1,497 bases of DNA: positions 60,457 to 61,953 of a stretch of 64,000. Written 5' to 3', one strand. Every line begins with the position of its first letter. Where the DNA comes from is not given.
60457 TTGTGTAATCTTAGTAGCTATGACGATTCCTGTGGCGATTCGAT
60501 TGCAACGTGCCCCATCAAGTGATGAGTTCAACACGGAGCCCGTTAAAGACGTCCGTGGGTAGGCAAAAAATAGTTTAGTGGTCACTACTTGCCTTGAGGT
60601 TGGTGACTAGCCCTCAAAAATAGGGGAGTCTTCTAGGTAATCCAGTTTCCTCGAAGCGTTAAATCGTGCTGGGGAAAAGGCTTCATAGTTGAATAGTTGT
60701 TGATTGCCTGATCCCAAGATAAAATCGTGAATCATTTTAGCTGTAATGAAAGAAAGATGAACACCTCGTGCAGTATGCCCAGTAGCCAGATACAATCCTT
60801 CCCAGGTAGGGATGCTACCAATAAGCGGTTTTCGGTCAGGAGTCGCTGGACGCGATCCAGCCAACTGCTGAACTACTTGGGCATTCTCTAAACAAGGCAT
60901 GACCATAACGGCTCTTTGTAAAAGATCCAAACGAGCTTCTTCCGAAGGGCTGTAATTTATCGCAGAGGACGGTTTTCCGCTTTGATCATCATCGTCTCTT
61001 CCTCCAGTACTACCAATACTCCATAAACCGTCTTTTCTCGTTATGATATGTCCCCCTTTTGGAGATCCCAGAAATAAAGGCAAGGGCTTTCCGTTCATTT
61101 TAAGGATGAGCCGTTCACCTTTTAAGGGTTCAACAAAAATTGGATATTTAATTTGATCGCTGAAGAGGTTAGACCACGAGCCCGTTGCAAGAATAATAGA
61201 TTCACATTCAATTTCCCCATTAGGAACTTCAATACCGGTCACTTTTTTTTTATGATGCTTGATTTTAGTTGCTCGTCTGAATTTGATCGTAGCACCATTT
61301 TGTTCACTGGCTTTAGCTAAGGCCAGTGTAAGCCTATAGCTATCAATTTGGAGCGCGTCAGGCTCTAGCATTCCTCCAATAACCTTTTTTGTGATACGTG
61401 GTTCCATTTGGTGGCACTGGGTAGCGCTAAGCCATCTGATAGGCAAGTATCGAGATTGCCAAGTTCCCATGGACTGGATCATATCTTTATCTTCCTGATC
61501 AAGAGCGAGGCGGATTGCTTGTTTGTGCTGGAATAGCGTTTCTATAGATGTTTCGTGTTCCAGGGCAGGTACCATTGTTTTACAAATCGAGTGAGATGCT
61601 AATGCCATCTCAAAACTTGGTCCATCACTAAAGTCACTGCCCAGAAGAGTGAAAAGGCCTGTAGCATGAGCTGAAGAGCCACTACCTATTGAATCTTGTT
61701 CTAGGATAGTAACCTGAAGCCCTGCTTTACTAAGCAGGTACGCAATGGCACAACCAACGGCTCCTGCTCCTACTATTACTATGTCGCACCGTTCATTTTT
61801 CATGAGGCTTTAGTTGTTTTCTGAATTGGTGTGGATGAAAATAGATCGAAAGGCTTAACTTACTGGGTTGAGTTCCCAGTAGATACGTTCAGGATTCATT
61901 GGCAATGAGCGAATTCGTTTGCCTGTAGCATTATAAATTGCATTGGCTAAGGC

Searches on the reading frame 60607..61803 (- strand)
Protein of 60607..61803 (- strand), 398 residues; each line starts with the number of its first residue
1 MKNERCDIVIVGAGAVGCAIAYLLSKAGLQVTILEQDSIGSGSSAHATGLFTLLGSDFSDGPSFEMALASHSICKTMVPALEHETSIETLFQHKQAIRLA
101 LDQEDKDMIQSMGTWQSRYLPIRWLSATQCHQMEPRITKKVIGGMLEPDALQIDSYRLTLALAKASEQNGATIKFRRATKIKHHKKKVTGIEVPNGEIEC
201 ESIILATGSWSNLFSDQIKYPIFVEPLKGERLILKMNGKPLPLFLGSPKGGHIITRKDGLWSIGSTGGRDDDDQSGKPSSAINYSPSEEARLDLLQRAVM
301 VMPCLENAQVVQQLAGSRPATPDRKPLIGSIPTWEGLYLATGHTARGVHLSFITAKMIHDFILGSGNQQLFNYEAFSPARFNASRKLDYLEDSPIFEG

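Call 7: search_protein_families(library=pfam, proteins=[window:60607-61803:-])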
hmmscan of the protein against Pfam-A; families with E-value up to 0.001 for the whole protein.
window:60607-61803:- (398 aa): 12 families
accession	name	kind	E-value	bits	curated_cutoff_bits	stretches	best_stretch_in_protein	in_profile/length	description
PF01266.30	DAO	-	9.9e-66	223.1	27.9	1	7-358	1-350/353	FAD dependent oxidoreductase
PF07992.20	Pyr_redox_2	-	2.8e-10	40.5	26.1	1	7-36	144-173/291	Pyridine nucleotide-disulphide oxidoreductase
PF00890.30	FAD_binding_2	-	2.2e-09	37.5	20.4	1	7-213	1-208/414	FAD binding domain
PF03486.20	HI0933_like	-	2.6e-07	30.8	50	0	158-222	111-179/244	HI0933-like protein Rossmann domain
PF13450.12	NAD_binding_8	-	7.3e-07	29.8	21.9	1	10-43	1-34/68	NAD(P)-binding Rossmann-like domain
PF01946.23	Thi4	-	5.3e-06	26.3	26.2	1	5-43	17-57/235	Thi4 family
PF13738.12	Pyr_redox_3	-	8.9e-06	25.6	30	1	9-41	1-34/305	Pyridine nucleotide-disulphide oxidoreductase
PF01494.25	FAD_binding_3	-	1.1e-05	25.2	22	1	6-38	2-34/349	FAD binding domain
PF02558.23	ApbA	-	2e-05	24.7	22.2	1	8-35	1-28/150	Ketopantoate reductase PanE/ApbA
PF00070.33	Pyr_redox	-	0.00024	22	22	1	8-36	2-30/82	Pyridine nucleotide-disulphide oxidoreductase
PF05834.18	Lycopene_cycl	-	0.0004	20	23.4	0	7-36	1-32/380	Lycopene cyclase protein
PF01134.28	GIDA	-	0.00042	19.9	22.1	0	7-37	1-33/391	Glucose inhibited division protein A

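Call 14: search_protein_families(library=ncbifam, proteins=[window:60607-61803:-], max_evalue=0.00001)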
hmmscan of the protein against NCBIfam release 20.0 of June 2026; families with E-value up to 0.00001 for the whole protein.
window:60607-61803:- (398 aa): 30 families (the best 25 are shown)
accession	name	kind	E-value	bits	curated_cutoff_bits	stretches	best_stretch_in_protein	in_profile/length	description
TIGR02352.1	thiamin_ThiO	equivalog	9.7e-59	199.2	250.8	1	8-364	1-349/351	glycine oxidase ThiO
NF001933.0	PRK00711.1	subfamily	1.3e-31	110.1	383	2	75-234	116-280/429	D-amino acid dehydrogenase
TIGR03197.1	MnmC_Cterm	equivalog_domain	4.7e-25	88.5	174.2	1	7-364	1-374/400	FAD-dependent 5-carboxymethylaminomethyl-2-thiouridine(34) oxidoreductase MnmC1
NF002480.1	PRK01747.1-1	equivalog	3.2e-23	82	540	1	4-364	247-619/645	bifunctional tRNA (5-methylaminomethyl-2-thiouridine)(34)-methyltransferase MnmC2/FAD-dependent 5-carboxymethylaminomethyl-2-thiouridine(34)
TIGR03377.1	glycerol3P_GlpA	equivalog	1.1e-19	70.4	552.8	1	7-320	1-306/530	anaerobic glycerol-3-phosphate dehydrogenase subunit GlpA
NF033460.1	glycerol3P_ox_II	equivalog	1.7e-19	70.2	460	1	6-319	2-316/361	type 2 glycerol-3-phosphate oxidase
NF008425.0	PRK11259.1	equivalog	6e-18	64.9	257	1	4-224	3-218/377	N-methyl-L-tryptophan oxidase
TIGR03364.1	HpnW_proposed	hypoth_equivalog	6.1e-17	61.7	285.1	1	7-217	2-204/365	TIGR03364 family FAD-dependent oxidoreductase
NF009074.0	PRK12409.1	equivalog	1.7e-15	57.1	494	0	122-236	163-283/410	D-amino acid dehydrogenase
NF008313.0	PRK11101.1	equivalog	2.7e-15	55.9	425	1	3-320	6-317/548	anaerobic glycerol-3-phosphate dehydrogenase subunit A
NF050086.1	pipecolate_AmaA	exception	1e-13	50.7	600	1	3-223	23-249/425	L-pipecolate oxidase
TIGR01373.1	soxB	subfamily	1.3e-13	50.6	529.45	1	5-385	30-403/407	sarcosine oxidase subunit beta family protein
TIGR01377.1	soxA_mon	subfamily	8.8e-12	44.5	479.65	1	7-230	2-219/381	amino oxidase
NF040813.1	pro_dh_Thprot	equivalog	6.7e-11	41.9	600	0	8-47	2-41/362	D-proline dehydrogenase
NF002481.1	PRK01747.1-2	equivalog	2.3e-10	39.9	600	0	6-51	239-285/611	bifunctional tRNA (5-methylaminomethyl-2-thiouridine)(34)-methyltransferase MnmC2/FAD-dependent 5-carboxymethylaminomethyl-2-thiouridine(34)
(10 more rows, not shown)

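Call 55: find_encoding_contigs(protein=window:60607-61803:-, flank=10000, max_places=3)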
Protein window:60607-61803:- (398 aa): 6 contigs read that carry it; 3 places shown.
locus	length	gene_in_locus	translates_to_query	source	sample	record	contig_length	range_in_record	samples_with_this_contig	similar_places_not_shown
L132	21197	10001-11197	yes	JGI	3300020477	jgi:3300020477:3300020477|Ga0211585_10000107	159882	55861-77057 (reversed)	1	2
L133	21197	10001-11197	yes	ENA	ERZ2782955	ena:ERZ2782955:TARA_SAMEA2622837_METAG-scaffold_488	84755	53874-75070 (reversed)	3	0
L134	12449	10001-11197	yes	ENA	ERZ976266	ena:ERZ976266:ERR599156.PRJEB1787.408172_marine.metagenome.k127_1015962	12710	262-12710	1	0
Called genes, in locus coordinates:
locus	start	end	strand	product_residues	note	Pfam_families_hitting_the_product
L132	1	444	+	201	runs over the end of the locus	PF00440:TetR_N, PF13977:TetR_C_6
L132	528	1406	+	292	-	PF00296:Bac_luciferase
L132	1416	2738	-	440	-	PF00202:Aminotran_3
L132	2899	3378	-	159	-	PF13840:ACT_7, PF01842:ACT, PF22468:ACT_9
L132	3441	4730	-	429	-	PF00364:Biotin_lipoyl, PF02817:E3_binding, PF00198:2-oxoacid_dh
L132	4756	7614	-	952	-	PF16078:2-oxogl_dehyd_N (weak), PF00676:E1_dh, PF02779:Transket_pyr, PF16870:OxoGdeHyase_C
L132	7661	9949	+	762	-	PF01315:Ald_Xan_dh_C, PF02738:MoCoBD_1, PF20256:MoCoBD_2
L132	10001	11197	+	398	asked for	PF00890:FAD_binding_2, PF01266:DAO, PF01494:FAD_binding_3 (faint), PF01946:Thi4 (weak), PF02558:ApbA (faint), PF03486:HI0933_like (faint), PF07992:Pyr_redox_2 (faint), PF13450:NAD_binding_8 (weak), +1 more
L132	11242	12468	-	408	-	PF07690:MFS_1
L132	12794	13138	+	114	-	-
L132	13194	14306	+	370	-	PF00070:Pyr_redox (faint), PF00890:FAD_binding_2 (faint), PF01134:GIDA (faint), PF01266:DAO, PF04820:Trp_halogenase (faint), PF07992:Pyr_redox_2 (weak), PF13454:NAD_binding_9 (faint)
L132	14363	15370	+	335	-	PF01244:Peptidase_M19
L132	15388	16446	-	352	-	PF00296:Bac_luciferase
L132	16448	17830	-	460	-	PF01425:Amidase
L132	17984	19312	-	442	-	PF06808:DctM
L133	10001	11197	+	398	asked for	PF00890:FAD_binding_2, PF01266:DAO, PF01494:FAD_binding_3 (faint), PF01946:Thi4 (weak), PF02558:ApbA (faint), PF03486:HI0933_like (faint), PF07992:Pyr_redox_2 (faint), PF13450:NAD_binding_8 (weak), +1 more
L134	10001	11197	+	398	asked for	PF00890:FAD_binding_2, PF01266:DAO, PF01494:FAD_binding_3 (faint), PF01946:Thi4 (weak), PF02558:ApbA (faint), PF03486:HI0933_like (faint), PF07992:Pyr_redox_2 (faint), PF13450:NAD_binding_8 (weak), +1 more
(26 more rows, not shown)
